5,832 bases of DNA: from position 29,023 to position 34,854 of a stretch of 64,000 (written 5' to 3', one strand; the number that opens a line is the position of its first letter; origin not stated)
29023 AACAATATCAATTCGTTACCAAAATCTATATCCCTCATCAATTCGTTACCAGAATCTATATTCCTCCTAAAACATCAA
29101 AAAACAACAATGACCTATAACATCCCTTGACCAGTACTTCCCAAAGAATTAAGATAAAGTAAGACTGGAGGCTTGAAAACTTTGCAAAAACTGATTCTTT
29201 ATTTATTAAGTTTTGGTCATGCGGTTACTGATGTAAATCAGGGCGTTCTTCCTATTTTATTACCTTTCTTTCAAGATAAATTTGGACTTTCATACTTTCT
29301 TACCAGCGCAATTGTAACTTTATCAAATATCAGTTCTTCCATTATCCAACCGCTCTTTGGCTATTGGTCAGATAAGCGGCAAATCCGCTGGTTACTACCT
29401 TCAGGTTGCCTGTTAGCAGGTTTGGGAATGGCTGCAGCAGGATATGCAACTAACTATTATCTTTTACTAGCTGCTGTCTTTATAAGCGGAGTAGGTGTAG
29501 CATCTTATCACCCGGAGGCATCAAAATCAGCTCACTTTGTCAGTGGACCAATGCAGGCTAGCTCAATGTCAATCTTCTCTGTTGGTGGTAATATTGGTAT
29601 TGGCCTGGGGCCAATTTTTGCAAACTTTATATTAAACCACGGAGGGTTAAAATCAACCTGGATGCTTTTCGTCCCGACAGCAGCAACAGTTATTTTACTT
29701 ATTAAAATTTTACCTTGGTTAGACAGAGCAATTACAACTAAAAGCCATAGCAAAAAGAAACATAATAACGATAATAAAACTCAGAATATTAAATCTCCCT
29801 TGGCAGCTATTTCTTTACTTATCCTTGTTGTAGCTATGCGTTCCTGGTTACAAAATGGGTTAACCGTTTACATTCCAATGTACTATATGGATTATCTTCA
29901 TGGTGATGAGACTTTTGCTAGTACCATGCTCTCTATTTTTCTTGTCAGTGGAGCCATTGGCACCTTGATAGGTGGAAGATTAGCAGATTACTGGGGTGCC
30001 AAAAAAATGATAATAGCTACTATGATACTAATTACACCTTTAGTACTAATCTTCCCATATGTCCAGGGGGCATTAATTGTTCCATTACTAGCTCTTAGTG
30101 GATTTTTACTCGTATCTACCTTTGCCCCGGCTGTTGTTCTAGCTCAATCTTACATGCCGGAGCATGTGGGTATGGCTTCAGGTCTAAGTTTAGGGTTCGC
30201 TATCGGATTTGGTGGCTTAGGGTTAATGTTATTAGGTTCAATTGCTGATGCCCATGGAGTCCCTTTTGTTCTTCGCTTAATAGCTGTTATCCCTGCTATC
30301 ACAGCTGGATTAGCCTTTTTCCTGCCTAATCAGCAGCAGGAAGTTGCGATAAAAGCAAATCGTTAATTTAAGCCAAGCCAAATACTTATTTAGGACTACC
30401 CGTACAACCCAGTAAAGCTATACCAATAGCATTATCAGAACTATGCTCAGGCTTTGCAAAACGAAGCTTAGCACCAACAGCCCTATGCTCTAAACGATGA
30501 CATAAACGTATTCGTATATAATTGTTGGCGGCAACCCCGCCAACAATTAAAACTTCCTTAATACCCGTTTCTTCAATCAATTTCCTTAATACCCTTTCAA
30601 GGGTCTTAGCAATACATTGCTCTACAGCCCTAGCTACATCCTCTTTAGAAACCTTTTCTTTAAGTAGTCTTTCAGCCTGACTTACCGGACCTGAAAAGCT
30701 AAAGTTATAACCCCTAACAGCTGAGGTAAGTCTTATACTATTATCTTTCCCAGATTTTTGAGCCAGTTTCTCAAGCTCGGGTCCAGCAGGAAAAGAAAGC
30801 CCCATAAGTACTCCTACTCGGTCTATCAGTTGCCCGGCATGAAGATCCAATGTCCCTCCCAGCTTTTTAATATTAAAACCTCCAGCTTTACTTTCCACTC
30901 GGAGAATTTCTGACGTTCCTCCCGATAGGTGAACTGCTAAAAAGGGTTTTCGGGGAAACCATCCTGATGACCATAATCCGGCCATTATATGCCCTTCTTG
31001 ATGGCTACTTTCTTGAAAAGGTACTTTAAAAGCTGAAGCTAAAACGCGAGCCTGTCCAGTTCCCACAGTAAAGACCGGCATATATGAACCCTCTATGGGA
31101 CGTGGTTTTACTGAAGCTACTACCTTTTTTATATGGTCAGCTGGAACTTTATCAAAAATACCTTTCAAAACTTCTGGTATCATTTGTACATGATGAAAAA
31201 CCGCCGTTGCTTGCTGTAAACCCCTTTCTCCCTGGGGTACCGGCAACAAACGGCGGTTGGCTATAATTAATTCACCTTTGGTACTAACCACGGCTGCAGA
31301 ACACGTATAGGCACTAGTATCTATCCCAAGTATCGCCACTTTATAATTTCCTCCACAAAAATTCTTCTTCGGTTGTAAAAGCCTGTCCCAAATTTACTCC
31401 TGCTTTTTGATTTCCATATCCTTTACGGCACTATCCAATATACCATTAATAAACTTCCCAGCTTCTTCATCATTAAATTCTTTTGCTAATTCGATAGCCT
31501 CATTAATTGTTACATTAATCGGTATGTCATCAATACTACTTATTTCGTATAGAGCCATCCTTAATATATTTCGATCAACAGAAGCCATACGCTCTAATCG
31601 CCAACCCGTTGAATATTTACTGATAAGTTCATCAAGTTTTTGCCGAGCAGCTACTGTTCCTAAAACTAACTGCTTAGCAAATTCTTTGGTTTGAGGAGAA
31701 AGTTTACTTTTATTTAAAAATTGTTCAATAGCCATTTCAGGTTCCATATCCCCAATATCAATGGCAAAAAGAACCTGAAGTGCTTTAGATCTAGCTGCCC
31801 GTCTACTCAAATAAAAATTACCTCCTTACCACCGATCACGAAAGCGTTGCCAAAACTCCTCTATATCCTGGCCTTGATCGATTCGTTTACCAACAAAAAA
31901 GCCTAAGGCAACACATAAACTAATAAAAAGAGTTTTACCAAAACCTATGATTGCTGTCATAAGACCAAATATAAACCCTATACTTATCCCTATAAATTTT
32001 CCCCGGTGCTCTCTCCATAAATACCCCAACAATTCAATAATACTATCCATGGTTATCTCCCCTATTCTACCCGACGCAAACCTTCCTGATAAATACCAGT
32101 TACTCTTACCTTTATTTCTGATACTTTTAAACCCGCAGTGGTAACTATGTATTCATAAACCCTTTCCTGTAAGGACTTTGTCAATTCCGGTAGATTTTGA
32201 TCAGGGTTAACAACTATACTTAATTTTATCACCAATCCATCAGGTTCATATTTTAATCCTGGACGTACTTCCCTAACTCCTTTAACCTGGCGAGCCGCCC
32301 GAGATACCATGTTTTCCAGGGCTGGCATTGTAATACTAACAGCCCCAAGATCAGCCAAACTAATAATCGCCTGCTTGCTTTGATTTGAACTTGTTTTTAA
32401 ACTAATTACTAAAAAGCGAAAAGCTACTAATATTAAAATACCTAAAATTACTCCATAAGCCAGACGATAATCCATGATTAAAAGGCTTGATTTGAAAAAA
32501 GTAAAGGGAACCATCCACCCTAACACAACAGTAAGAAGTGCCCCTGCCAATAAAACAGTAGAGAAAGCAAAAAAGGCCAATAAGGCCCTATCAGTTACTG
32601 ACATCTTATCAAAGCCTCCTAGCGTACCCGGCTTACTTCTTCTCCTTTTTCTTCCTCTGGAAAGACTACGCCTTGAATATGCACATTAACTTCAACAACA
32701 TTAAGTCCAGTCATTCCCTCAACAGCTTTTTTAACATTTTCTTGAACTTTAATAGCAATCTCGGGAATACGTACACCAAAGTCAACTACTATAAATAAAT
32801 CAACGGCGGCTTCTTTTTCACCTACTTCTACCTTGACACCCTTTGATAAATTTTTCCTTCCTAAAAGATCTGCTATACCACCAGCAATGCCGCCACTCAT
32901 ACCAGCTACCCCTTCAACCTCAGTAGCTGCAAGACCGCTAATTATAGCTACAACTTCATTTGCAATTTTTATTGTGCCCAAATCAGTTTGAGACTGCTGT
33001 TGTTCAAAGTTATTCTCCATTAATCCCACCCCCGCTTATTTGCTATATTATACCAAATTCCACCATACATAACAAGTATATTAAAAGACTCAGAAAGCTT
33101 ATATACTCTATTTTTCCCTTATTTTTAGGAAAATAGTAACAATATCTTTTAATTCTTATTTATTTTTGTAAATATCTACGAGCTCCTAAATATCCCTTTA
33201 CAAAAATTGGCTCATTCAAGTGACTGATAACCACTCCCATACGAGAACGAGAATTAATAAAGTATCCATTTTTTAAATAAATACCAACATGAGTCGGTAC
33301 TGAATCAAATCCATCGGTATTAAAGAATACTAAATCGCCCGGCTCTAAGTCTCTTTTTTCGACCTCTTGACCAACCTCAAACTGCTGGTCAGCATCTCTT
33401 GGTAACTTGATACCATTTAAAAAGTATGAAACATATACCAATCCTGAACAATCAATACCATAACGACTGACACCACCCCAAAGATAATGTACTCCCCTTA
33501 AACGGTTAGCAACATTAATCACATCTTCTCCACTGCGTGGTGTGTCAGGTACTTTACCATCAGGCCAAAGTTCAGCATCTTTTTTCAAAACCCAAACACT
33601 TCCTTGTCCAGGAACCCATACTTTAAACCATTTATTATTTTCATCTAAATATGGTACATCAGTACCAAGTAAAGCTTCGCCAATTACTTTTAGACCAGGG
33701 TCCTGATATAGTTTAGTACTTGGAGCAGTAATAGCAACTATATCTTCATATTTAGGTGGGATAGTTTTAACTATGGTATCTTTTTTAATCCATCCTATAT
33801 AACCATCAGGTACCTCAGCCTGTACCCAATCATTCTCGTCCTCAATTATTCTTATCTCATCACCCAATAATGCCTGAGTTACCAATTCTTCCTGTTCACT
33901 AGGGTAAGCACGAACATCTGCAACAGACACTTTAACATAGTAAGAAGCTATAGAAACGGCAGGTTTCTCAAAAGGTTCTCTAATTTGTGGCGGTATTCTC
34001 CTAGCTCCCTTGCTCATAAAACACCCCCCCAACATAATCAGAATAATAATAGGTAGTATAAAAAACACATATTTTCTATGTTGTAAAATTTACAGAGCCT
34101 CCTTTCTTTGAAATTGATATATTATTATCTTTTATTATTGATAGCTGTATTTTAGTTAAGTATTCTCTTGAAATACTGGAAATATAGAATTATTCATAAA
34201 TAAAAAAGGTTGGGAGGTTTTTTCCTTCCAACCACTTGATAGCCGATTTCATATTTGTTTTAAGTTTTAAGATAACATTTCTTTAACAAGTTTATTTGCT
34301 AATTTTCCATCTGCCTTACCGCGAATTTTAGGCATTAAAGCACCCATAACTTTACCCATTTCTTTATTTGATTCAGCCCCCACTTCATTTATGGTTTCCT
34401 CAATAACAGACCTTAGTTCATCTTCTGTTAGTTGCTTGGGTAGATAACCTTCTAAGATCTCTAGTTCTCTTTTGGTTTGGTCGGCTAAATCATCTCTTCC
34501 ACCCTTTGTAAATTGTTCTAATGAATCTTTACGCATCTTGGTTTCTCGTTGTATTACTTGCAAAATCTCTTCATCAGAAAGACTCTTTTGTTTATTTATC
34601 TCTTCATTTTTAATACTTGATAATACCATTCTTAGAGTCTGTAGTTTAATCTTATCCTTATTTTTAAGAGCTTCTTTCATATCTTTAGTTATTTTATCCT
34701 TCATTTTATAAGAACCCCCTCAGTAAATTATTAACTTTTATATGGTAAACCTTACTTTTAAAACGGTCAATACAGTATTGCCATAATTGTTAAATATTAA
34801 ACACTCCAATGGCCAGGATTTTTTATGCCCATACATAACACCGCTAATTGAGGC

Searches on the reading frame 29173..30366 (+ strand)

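Call 60: search_protein_families(library=pfam, proteins=[window:29173-30366:+])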
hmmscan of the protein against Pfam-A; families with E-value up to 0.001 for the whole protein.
window:29173-30366:+ (397 aa): 2 families
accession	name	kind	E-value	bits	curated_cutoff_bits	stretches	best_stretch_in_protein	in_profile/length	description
PF07690.21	MFS_1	-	2.9e-52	178.2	33.4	2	12-338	1-334/347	Major Facilitator Superfamily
PF13347.12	MFS_2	-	6.8e-07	28.6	27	1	28-312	19-327/427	MFS/sugar transport protein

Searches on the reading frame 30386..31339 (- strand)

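Call 68: search_protein_families(library=pfam, proteins=[window:30386-31339:-])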
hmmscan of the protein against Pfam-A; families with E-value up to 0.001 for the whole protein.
window:30386-31339:- (317 aa): 2 families
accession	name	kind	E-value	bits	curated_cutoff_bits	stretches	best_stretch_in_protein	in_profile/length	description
PF00814.31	TsaD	-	8.1e-33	114.7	24.8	1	46-308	25-263/264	tRNA N6-adenosine threonylcarbamoyltransferase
PF22521.2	HypF_C_2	-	3.1e-09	37.4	27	1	185-288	119-222/241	Carbamoyltransferase, Kae1-like Domain, second subdomain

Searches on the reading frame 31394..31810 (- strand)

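Call 68: search_protein_families(library=pfam, proteins=[window:31394-31810:-])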
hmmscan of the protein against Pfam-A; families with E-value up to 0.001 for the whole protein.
window:31394-31810:- (138 aa): 1 family
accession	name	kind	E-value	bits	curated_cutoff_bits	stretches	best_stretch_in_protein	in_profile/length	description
PF01029.23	NusB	-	2e-39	135.4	23.1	1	5-129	2-132/133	NusB family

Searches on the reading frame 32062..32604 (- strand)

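Call 68: search_protein_families(library=pfam, proteins=[window:32062-32604:-])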
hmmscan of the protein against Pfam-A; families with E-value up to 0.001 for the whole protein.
window:32062-32604:- (180 aa): 1 family
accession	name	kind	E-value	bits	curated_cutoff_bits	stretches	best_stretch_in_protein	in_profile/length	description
PF03780.18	Asp23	-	1.6e-09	38.6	28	1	121-171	57-107/108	Asp23 family, cell envelope-related function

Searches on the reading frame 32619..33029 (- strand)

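Call 68: search_protein_families(library=pfam, proteins=[window:32619-33029:-])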
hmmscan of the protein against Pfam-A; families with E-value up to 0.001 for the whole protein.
window:32619-33029:- (136 aa): 1 family
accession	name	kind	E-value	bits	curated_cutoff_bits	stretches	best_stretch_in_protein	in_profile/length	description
PF03780.18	Asp23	-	1.9e-37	128.4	28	1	17-121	2-107/108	Asp23 family, cell envelope-related function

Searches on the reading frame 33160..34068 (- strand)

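Call 68: search_protein_families(library=pfam, proteins=[window:33160-34068:-])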
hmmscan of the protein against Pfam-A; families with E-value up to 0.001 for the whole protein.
window:33160-34068:- (302 aa): 4 families
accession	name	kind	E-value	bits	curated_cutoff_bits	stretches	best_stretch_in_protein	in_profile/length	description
PF00877.26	NLPC_P60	-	1e-27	96.6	23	1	192-298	1-105/105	NlpC/P60 family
PF08239.17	SH3_3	-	8.2e-16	58.4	27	1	49-99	2-53/54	Bacterial SH3 domain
PF18348.7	SH3_16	-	4.3e-13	49.2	25.8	1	53-97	2-47/49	Bacterial dipeptidyl-peptidase Sh3 domain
PF23795.1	SH3_YKFC_2nd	-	6.5e-10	39.1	27.4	1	113-166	1-55/57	YKFC SH3b2 domain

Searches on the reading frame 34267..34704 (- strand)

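Call 68: search_protein_families(library=pfam, proteins=[window:34267-34704:-])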
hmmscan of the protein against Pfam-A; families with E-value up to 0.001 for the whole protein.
window:34267-34704:- (145 aa): 2 families
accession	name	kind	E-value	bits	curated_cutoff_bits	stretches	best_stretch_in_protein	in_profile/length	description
PF09424.15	YqeY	-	3.5e-55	186.5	27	1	2-144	1-143/143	Yqey-like protein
PF02637.23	GatB_Yqey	-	6.5e-06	26.5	27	1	10-144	7-148/148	GatB domain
